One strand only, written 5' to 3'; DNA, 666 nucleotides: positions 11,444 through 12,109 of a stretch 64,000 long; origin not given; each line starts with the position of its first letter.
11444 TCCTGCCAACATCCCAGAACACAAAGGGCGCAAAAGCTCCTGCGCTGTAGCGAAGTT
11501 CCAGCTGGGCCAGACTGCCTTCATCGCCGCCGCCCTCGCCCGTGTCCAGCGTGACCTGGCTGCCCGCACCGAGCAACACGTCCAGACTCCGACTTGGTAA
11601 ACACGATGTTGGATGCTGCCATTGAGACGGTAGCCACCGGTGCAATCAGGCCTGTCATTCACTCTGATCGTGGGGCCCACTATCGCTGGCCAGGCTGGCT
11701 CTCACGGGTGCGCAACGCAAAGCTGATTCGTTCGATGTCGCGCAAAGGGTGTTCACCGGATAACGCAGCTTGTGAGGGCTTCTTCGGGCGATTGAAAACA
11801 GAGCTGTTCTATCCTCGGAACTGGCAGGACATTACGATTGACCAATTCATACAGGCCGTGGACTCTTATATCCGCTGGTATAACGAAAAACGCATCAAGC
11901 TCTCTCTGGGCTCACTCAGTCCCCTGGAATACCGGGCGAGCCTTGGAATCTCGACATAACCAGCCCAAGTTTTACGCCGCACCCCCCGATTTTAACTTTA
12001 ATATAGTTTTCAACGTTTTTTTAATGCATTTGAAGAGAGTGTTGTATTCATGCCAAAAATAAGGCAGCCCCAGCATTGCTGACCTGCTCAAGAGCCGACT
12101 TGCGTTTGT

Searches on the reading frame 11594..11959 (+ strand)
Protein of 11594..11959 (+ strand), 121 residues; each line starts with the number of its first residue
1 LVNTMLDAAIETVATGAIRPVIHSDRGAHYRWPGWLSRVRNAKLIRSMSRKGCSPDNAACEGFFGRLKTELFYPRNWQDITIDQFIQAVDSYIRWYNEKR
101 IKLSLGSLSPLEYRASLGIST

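Call 39: search_protein_families(library=pfam, proteins=[window:11594-11959:+], max_evalue=0.01)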
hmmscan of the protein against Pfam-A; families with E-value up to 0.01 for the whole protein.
window:11594-11959:+ (121 aa): 2 families
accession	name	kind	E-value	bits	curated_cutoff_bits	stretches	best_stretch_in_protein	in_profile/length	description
PF13333.12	rve_2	-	5e-16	59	22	1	61-115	1-53/56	Integrase core domain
PF13683.12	rve_3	-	1.1e-08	35.2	26.5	1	47-110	6-67/67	Integrase core domain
